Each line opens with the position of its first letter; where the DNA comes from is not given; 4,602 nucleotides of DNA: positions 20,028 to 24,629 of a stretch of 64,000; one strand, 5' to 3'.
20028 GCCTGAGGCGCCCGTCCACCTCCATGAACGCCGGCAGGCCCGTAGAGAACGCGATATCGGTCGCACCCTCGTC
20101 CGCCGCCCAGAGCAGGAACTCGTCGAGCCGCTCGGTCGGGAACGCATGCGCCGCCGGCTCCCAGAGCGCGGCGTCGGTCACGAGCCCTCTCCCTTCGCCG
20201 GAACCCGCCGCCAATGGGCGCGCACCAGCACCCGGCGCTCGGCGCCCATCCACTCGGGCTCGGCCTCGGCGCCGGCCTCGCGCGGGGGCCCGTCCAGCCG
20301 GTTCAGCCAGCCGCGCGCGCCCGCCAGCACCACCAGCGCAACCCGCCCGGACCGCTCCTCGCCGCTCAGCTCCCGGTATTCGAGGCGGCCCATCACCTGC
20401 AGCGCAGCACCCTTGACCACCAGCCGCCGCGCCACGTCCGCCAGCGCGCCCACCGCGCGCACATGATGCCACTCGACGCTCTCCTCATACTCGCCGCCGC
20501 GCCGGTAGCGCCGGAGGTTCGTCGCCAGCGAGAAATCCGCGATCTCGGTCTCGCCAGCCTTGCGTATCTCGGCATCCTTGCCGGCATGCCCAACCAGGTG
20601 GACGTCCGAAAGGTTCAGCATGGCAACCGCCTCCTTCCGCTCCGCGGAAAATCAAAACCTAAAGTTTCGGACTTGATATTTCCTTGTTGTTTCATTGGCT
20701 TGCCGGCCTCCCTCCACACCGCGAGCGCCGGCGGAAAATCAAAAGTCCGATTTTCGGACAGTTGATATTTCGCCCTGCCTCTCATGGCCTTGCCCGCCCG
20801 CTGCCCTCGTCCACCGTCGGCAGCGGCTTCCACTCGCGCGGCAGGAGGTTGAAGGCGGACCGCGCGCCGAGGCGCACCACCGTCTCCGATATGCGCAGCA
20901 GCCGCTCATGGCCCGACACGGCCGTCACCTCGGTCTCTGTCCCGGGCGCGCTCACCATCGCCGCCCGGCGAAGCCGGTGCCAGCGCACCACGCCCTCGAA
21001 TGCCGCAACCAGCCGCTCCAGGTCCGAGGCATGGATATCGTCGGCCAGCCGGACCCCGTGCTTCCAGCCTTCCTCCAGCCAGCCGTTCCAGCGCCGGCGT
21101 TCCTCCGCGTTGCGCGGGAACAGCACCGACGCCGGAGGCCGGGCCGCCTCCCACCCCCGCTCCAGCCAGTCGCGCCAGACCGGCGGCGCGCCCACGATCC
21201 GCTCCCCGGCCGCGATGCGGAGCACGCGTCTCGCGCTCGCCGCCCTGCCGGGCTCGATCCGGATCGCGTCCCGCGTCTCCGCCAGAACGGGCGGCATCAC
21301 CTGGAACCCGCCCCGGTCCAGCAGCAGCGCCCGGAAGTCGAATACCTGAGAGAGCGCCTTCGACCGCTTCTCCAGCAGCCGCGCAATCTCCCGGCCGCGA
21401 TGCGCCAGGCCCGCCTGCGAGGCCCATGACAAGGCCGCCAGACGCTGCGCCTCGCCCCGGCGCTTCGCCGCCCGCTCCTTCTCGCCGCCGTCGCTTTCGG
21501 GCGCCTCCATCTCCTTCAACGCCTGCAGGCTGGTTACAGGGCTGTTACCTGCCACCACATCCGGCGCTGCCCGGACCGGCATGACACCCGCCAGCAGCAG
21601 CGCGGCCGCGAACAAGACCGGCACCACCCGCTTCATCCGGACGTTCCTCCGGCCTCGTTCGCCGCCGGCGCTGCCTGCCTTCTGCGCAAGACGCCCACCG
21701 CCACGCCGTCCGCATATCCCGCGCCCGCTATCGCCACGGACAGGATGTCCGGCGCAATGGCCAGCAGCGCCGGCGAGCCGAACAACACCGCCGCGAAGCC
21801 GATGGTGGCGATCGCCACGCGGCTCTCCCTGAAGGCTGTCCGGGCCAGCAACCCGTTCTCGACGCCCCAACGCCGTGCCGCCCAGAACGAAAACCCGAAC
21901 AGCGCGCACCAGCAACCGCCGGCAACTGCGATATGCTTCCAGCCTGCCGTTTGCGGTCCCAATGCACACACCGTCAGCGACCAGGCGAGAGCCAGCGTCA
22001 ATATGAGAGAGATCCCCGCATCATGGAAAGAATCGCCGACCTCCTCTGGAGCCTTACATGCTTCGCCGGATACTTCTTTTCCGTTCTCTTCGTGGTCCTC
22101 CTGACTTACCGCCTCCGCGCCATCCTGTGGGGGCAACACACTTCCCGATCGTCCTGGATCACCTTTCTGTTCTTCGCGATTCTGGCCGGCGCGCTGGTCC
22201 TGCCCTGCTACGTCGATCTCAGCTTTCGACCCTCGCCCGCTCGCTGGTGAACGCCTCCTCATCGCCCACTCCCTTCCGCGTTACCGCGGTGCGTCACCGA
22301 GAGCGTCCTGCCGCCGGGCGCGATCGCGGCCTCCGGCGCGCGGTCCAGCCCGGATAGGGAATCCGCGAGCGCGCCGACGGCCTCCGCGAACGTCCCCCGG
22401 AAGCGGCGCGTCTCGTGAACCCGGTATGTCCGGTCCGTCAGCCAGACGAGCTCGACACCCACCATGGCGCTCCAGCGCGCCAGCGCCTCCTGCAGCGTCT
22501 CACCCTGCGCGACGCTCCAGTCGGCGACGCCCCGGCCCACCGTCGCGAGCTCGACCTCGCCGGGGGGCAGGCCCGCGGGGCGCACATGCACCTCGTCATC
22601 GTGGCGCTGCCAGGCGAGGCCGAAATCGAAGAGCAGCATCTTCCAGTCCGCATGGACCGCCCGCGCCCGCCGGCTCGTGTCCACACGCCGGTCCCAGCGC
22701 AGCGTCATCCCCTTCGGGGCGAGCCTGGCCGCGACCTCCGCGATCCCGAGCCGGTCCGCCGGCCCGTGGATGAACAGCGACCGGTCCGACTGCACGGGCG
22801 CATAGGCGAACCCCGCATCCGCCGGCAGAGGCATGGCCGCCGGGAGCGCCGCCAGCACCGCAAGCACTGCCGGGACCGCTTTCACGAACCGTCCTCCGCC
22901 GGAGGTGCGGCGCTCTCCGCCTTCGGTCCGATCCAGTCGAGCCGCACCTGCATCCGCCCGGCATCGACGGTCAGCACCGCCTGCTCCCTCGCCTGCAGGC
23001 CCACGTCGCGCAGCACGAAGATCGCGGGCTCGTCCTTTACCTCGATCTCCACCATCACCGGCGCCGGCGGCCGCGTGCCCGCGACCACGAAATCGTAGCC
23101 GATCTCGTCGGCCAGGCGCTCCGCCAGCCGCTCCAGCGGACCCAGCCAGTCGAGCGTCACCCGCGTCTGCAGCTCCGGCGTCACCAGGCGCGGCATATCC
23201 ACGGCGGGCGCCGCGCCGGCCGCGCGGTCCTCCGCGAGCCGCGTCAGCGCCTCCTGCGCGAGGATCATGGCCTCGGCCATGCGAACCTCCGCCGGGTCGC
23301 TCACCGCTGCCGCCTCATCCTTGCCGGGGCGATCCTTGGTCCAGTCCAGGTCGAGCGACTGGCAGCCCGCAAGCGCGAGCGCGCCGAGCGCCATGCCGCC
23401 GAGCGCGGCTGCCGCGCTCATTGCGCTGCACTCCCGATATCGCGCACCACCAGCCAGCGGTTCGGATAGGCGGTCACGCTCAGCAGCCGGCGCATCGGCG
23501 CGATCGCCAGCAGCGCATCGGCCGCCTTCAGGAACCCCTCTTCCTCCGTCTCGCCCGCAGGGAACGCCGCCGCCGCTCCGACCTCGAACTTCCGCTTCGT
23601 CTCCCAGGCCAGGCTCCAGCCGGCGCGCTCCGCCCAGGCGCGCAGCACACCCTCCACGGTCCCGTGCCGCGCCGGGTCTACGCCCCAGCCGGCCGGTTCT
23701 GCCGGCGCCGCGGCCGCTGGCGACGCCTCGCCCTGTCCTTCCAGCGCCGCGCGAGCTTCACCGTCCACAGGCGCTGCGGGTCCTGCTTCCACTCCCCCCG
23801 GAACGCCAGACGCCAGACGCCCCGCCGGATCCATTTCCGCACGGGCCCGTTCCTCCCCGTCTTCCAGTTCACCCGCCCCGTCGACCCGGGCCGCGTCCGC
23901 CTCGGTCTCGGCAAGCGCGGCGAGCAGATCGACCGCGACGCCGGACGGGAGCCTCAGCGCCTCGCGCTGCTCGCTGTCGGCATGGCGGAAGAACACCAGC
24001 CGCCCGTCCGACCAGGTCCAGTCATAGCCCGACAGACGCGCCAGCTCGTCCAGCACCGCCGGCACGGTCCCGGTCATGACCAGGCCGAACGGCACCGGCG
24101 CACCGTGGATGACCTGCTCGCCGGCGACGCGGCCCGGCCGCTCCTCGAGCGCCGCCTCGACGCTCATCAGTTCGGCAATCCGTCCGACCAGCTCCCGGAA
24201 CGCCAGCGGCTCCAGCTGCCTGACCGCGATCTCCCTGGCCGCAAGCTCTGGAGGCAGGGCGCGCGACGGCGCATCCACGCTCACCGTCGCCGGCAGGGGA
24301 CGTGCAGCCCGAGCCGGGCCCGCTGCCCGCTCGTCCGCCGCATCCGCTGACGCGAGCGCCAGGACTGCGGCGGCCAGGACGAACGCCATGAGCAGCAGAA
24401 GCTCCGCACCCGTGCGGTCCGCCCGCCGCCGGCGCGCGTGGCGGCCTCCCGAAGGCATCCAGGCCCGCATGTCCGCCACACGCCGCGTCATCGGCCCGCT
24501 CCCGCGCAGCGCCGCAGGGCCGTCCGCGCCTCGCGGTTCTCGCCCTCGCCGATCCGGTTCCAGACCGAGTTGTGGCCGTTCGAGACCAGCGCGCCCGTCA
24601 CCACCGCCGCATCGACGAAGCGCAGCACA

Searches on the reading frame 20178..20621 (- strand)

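Call 98: search_protein_families(library=pfam, proteins=[window:20178-20621:-], max_evalue=1)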
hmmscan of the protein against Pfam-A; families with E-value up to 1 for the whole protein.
window:20178-20621:- (147 aa): 1 family
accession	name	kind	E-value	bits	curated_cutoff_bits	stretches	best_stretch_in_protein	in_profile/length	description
PF00436.31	SSB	-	1.9e-14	54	26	1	6-98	3-96/104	Single-strand binding protein family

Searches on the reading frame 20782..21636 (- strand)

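Call 29: search_protein_families(library=pfam, proteins=[window:20782-21636:-], max_evalue=0.01)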
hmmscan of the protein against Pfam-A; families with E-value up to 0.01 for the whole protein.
window:20782-21636:- (284 aa): 1 family
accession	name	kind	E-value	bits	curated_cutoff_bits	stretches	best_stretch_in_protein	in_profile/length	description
PF16932.10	T4SS_TraI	-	5e-54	183.2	26.1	1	59-271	2-213/213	Type IV secretory system, conjugal DNA-protein transfer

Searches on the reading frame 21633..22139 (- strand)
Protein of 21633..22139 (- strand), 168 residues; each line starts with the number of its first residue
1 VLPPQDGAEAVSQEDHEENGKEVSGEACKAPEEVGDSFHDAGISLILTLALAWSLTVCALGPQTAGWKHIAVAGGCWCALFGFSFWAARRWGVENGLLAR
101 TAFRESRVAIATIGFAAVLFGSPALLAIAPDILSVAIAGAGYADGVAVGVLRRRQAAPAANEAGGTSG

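Call 98: search_protein_families(library=pfam, proteins=[window:21633-22139:-], max_evalue=1)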
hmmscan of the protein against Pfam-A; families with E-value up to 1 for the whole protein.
window:21633-22139:- (168 aa): 2 families
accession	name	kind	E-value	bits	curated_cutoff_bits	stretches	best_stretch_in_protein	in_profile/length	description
PF23600.1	DUF7139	-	0.39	10.8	30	1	72-143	27-96/150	Domain of unknown function (DUF7139)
PF14316.11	DUF4381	-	0.5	11.1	27.2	1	62-104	16-53/145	Domain of unknown function (DUF4381)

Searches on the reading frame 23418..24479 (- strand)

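Call 29: search_protein_families(library=pfam, proteins=[window:23418-24479:-], max_evalue=0.01)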
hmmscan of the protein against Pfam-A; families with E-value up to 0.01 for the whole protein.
window:23418-24479:- (353 aa): 1 family
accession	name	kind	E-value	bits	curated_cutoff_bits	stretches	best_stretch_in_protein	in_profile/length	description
PF10671.14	TcpQ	-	9.4e-07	29.3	27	1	274-345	10-77/80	Toxin co-regulated pilus biosynthesis protein Q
